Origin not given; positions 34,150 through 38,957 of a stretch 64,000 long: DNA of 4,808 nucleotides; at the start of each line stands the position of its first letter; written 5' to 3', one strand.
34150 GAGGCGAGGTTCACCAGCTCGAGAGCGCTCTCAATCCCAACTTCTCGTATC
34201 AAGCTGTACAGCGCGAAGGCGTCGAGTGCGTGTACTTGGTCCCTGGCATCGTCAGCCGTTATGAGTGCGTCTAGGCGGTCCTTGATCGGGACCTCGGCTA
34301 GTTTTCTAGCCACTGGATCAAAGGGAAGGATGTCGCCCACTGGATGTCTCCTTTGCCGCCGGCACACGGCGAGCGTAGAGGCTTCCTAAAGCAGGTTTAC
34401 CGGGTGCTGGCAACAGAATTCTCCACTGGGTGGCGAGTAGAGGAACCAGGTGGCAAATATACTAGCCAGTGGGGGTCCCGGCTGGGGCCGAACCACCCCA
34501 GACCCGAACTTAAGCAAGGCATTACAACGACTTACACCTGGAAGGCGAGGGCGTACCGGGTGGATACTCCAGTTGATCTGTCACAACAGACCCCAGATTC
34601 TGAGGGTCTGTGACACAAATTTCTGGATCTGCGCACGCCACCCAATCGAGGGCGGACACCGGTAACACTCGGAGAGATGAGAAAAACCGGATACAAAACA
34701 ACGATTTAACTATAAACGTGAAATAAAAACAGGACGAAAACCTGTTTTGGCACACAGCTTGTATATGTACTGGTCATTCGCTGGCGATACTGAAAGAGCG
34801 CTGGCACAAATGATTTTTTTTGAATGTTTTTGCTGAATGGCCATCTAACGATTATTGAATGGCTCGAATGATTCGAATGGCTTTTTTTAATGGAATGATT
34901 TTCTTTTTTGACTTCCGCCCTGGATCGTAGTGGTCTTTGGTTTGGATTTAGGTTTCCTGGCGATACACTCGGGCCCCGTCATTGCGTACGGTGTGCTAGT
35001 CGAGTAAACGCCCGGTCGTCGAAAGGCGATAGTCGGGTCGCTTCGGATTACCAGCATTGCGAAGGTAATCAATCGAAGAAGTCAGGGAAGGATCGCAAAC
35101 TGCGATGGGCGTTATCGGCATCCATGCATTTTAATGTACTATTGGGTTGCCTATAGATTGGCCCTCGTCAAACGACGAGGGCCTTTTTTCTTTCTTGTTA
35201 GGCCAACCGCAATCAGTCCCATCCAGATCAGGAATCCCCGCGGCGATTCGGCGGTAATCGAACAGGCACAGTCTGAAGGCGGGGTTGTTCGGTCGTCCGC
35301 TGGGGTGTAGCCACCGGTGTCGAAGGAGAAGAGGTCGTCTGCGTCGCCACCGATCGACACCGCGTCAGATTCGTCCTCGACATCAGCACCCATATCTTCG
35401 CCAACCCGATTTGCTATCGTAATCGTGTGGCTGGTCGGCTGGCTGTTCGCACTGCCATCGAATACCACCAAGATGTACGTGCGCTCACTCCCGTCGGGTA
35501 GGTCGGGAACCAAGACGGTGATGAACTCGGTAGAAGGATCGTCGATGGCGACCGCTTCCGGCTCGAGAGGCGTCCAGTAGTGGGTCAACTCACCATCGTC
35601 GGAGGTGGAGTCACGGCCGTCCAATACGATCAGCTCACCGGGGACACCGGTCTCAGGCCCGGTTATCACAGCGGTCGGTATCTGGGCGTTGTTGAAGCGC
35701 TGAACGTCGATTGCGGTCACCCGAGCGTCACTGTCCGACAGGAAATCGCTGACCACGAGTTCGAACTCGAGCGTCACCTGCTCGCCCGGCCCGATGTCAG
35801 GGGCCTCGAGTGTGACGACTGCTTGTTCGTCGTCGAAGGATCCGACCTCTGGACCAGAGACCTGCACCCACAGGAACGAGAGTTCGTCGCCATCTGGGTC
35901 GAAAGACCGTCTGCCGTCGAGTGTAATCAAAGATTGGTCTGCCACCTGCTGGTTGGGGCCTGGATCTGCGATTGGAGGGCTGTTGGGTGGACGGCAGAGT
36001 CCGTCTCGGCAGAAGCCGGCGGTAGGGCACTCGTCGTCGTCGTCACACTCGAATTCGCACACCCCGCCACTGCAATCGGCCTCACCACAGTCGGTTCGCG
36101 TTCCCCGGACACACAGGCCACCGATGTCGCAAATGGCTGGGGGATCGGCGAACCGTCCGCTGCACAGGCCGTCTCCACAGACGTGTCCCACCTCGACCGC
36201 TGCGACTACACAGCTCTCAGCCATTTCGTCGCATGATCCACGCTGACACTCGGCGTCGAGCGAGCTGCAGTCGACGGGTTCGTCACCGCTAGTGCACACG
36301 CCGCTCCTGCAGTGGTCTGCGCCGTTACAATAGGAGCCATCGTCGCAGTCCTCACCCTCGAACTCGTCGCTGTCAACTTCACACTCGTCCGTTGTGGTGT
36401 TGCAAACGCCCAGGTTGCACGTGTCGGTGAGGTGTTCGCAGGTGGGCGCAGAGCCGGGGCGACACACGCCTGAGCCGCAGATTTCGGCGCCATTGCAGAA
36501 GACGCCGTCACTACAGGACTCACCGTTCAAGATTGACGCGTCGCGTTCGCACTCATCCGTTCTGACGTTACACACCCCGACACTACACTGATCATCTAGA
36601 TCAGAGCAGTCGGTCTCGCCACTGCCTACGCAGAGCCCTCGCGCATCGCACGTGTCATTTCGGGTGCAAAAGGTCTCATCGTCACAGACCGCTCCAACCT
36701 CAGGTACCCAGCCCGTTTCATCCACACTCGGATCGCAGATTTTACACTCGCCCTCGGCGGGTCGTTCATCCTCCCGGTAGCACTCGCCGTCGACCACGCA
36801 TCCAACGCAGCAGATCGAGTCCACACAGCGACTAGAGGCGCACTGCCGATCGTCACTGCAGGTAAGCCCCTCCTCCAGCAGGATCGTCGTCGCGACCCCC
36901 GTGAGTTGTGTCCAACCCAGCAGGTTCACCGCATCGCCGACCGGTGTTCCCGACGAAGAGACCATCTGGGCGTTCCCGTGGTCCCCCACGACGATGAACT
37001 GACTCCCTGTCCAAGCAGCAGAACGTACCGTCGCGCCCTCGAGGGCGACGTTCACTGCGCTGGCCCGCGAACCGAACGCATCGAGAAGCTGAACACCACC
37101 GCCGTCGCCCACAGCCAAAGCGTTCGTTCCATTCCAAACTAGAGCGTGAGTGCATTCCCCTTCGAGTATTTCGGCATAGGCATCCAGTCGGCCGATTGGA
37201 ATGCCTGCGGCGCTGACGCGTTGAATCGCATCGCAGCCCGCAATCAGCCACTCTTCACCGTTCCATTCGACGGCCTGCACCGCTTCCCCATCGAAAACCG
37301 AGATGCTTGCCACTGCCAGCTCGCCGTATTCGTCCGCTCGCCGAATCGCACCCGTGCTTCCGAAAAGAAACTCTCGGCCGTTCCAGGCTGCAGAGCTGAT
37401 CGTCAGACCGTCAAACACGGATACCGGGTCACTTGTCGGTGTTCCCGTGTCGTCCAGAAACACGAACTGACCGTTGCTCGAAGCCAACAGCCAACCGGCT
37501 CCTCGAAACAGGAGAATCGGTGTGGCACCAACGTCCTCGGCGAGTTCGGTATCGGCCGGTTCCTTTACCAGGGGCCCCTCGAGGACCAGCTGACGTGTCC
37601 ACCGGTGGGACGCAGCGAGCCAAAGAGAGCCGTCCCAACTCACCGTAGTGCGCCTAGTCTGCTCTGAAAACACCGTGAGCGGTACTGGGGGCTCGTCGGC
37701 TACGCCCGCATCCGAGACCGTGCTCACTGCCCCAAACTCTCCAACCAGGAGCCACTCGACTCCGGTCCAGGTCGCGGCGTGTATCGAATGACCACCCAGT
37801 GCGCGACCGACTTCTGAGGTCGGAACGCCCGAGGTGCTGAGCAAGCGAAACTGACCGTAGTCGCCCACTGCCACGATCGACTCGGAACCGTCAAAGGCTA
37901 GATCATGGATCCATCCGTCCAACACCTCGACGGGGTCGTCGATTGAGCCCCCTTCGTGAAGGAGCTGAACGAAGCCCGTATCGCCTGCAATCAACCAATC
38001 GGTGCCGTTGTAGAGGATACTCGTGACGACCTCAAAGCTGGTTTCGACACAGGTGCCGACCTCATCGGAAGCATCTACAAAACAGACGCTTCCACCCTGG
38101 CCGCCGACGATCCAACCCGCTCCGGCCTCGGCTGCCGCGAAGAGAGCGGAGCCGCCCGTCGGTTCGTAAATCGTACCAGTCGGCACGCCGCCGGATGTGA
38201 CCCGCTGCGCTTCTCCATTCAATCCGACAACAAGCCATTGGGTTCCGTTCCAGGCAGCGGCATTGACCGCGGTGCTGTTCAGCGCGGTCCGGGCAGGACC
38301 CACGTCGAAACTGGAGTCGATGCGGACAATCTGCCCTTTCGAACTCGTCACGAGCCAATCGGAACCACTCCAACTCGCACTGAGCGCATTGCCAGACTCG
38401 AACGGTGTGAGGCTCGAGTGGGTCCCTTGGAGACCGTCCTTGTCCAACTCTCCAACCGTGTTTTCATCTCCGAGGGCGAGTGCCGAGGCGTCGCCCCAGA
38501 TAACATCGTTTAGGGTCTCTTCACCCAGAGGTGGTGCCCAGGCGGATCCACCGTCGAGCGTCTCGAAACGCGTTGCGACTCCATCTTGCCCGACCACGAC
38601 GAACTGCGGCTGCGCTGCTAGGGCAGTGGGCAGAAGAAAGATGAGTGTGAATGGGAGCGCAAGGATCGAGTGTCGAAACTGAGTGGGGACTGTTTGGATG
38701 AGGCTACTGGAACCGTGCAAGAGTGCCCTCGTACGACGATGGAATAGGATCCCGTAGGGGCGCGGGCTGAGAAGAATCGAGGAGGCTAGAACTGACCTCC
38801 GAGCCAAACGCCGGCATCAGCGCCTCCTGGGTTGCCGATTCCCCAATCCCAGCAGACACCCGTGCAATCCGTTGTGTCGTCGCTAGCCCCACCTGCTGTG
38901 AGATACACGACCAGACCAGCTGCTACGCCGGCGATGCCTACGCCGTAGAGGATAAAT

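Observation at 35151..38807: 1218-aa surface protein combining a novel W-x-G repeat propeller, myxobacterial Cys-rich repeats, PKD domains and a MYXO-CTERM-like tail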

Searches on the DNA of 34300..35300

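Call 48: search_rna_families(source=window, start=34300, end=35300, threshold=evalue, max_evalue=10, show_alignments=2)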
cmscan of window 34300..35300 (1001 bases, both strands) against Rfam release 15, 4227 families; matches with E-value up to 10: 5.
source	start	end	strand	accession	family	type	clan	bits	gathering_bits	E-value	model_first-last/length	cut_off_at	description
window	35114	35189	+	RF02270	nse_sRNA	Gene;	-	27.4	75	0.018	1-73/73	no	Neisseria sigma-E sRNA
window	35145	35190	+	RF02278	Betaproteobacteria_toxic_sRNA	Gene; sRNA;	-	19.7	50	0.3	1-64/64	no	Betaproteobacteria toxic small RNA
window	35132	35198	+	RF00519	suhB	Gene; sRNA;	CL00108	17.2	41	0.96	1-77/77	no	Makes More Granules Regulator RNA (mmgR)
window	35160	35183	+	RF02867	ncS011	Gene; sRNA;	-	15.9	48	0.16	177-200/207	no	Burkholderia sRNA 11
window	34507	34618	+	RF03164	NiCo-AnGGAG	Cis-reg; riboswitch;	CL00122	15.7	64.5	3.3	1-89/89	no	NiCo-AnGGAG riboswitch aptamer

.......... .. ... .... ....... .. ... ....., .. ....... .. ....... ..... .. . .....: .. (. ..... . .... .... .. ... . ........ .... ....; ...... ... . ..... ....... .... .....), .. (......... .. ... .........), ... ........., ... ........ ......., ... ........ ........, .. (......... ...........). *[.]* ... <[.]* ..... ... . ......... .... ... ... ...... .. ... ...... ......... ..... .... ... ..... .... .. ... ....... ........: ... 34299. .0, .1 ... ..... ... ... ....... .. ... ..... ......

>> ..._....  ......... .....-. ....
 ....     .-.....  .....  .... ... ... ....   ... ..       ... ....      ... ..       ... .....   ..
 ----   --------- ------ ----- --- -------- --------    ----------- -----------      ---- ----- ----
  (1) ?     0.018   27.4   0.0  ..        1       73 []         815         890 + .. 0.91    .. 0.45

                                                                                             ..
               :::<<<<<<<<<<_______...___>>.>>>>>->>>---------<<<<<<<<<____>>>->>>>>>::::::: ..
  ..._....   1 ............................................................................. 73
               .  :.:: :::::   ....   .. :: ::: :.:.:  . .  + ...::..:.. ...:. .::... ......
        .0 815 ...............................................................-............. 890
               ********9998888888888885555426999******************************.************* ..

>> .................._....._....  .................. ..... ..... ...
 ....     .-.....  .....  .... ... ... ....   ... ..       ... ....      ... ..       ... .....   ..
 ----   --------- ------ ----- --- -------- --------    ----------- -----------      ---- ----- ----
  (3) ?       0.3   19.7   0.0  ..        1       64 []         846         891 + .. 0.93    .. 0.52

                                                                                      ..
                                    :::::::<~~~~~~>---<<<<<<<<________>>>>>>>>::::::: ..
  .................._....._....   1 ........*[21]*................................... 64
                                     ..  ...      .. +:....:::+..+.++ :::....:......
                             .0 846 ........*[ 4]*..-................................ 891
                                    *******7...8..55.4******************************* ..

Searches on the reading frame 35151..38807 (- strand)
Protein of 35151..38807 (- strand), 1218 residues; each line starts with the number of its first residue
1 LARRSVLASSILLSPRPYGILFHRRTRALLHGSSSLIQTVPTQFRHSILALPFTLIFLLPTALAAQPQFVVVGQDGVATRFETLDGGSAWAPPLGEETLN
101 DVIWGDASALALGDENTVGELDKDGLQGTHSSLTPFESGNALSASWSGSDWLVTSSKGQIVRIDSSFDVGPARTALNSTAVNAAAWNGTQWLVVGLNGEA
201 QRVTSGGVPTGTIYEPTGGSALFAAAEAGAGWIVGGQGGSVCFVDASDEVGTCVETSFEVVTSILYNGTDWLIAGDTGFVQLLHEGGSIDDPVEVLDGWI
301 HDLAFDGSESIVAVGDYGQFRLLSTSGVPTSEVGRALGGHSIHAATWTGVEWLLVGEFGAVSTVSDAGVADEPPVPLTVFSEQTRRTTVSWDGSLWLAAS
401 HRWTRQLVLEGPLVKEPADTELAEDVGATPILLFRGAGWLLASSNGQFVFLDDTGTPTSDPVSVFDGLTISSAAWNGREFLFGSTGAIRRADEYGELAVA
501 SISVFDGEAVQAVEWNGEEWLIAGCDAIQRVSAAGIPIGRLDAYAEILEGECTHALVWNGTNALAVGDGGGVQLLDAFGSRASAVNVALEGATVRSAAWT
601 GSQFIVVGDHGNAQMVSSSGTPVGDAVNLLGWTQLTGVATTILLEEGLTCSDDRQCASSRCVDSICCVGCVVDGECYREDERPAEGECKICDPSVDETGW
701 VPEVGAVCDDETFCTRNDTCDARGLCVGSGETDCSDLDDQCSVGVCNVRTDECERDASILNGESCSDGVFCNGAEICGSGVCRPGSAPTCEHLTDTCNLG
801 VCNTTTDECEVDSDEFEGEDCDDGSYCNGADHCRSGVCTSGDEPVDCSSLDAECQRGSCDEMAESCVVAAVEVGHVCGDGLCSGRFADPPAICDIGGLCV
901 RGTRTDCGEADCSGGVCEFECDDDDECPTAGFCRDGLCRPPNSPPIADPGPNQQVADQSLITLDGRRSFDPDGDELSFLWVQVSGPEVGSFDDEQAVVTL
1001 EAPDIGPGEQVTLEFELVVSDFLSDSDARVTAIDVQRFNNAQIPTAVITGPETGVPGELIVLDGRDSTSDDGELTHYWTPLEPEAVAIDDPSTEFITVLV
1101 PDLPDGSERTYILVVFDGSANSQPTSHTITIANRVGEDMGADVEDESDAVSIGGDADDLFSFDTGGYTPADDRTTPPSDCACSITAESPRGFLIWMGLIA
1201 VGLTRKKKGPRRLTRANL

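Call 5: search_protein_families(library=pfam, proteins=[window:35151-38807:-], max_evalue=1)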
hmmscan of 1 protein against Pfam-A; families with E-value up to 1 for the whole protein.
window:35151-38807:- (1218 aa): 5 families
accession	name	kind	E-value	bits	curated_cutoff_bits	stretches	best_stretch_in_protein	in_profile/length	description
PF22352.2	K319L-like_PKD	-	2.4e-11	43.9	27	2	950-1022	2-71/84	K319L-like, PKD domain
PF18911.6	PKD_4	-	2.3e-06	28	27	1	942-980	1-39/85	PKD domain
PF21027.3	Sde0182_C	-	0.00035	21.5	27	1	961-990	2-29/83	Cellulose-binding protein Sde0182, C-terminal domain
PF13363.11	BetaGal_dom3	-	0.076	13.1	27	0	500-519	44-63/75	Beta-galactosidase, domain 3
PF02010.21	REJ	-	0.095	11.7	25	1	953-981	94-127/452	REJ domain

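Call 6: search_protein_families(library=ncbifam, proteins=[window:35151-38807:-], max_evalue=1)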
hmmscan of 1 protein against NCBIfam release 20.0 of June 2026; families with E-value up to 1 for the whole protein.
window:35151-38807:- (1218 aa): 2 families
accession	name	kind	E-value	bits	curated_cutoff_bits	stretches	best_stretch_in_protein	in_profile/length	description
NF038112.1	myxo_dep_M36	subfamily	5.1e-27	93.5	1500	1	936-1158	1184-1406/1604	myxosortase-dependent M36 family metallopeptidase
NF038111.1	rhom_dep_M36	equivalog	2.3e-10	38.6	1700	2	951-1039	1194-1279/1315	rhombosortase-dependent M36 family metallopeptidase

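Call 42: find_homologous_proteins(query=A3, max_evalue=0.00001)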
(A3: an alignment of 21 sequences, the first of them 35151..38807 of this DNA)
Query A3 (21 sequences) (1218 aa, profile of the alignment): 3 proteins with E <= 0.00001 among 8000 candidates.
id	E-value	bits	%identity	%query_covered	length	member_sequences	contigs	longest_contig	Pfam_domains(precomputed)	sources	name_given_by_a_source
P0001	3.3e-294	996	26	56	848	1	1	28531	-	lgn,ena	-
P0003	1.2e-148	515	100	94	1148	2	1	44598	PF22352.3,PF18911.7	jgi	-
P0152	1.8e-123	432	73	98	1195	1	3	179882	PF22352.3,PF18911.7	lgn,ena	-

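Call 43: find_encoding_contigs(protein=P0152, flank=10000, max_places=3)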
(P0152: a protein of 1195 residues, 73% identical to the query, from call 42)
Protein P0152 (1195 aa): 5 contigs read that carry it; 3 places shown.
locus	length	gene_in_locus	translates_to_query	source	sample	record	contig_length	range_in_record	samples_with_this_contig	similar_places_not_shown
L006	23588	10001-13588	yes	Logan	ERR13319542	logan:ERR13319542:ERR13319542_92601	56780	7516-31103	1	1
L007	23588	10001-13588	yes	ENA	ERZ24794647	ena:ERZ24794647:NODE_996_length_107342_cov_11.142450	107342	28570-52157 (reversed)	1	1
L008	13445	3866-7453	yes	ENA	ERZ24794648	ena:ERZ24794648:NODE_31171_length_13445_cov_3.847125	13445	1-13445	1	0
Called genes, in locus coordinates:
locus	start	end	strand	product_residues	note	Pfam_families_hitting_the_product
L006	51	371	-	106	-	-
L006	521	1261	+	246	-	PF01925:TauE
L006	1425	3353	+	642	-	-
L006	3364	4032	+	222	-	-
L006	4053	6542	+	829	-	-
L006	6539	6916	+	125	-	-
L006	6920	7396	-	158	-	-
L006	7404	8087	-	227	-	PF00160:Pro_isomerase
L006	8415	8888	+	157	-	-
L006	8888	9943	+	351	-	PF12895:ANAPC3 (faint), PF14559:TPR_19 (faint)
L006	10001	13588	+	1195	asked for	PF18911:PKD_4 (faint), PF22352:K319L-like_PKD (weak)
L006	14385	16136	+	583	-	PF19676:DUF6178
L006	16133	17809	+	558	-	PF08486:SpoIID, PF13620:CarboxypepD_reg, PF13715:CarbopepD_reg_2 (weak)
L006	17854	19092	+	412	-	PF00682:HMGL-like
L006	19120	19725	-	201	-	-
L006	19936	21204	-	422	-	PF13717:Zn_ribbon_4, PF13719:Zn_ribbon_5 (weak), PF14559:TPR_19 (faint)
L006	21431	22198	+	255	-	PF02661:Fic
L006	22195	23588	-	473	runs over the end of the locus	PF02881:SRP54_N, PF13604:AAA_30 (weak), PF00448:SRP54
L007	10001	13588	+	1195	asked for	PF18911:PKD_4 (faint), PF22352:K319L-like_PKD (weak)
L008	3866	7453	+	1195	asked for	PF18911:PKD_4 (faint), PF22352:K319L-like_PKD (weak)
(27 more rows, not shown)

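Call 67: find_related_loci(query=A8, collection=metagenome_contigs, flank=6000)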
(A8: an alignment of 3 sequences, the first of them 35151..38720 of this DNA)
Query A8 (1189 aa) in metagenome_contigs; peptide patterns used: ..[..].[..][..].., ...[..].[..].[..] (x = any residue, [..] = any of these).
309 stretches matched a pattern; 4 encode a relative of the query (tblastn E <= 1e-3); 4 distinct loci.
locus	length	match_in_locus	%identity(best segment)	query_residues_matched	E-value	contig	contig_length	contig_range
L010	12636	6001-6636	31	50-590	9e-8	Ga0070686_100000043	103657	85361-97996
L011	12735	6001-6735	26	102-545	2e-6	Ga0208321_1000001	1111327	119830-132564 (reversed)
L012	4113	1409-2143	26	102-545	2e-6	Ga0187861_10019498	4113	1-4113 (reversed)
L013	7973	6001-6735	26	102-545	2e-6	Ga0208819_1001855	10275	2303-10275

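Call 101: find_encoding_contigs(protein=window:35151-38720:-, flank=1000, max_places=3)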
Protein window:35151-38720:- (1189 aa): no gene with exactly this product is on record in the collection.

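Call 103: find_encoding_contigs(protein=P0153, flank=500, max_places=2)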
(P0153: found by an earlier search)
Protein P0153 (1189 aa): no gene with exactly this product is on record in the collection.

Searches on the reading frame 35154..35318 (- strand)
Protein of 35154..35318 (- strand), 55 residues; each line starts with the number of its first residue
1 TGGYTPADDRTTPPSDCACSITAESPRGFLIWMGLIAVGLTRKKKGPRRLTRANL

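Call 55: search_protein_families(library=ncbifam, alignment_id=A5, max_evalue=10)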
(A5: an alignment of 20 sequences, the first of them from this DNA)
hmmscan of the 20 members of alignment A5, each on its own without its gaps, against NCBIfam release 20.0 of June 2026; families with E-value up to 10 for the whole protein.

A. member 1, seq(55 aa): 1 family
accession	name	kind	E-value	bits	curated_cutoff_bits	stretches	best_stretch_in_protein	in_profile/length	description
TIGR03901.2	MYXO-CTERM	domain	0.03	14.7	20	1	16-41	3-27/34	MYXO-CTERM sorting domain-containing protein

B. families by the number of members that match (of 20 scanned): 28 families (the first 25 are shown)
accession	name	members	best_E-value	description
TIGR03901.2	MYXO-CTERM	16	1.9e-08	MYXO-CTERM sorting domain-containing protein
NF045638.1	Mrt_dep_phytase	9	0.00084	myxosortase-dependent phytase-like phosphatase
NF041894.1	MXAN_6652_fam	6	0.00099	MXAN_6652 family MXYO-CTERM-anchored protein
NF033191.4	JDVT-CTERM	5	0.00054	JDVT-CTERM domain-containing protein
TIGR03382.1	GC_trans_RRR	5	0.00094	MYXO-CTERM sorting domain-containing protein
NF041936.1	MXAN_0125_fam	5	0.0061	MXAN_0125 family MYXO-CTERM protein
TIGR02595.1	PEP_CTERM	4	0.0005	PEP-CTERM sorting domain-containing protein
NF058571.1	GVDTG_CTERM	2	0.0074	GVDTG sorting domain-containing protein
NF041742.1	WGxxGxxG_fam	2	0.012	WGxxGxxG family protein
NF038112.1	myxo_dep_M36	2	0.014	myxosortase-dependent M36 family metallopeptidase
NF045522.1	MXAN_2561_fam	2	0.019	MXAN_2561 family MXYO-CTERM-anchored protein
NF045523.1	MXAN_5453_fam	2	0.066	MXAN_5453 family MXYO-CTERM-anchored protein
NF033554.9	floc_PepA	2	0.15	flocculation-associated PEP-CTERM protein PepA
TIGR01167.1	LPXTG_anchor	2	0.19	LPXTG cell wall anchor domain-containing protein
TIGR03370.1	VPLPA-CTERM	1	0.007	VPLPA-CTERM sorting domain-containing protein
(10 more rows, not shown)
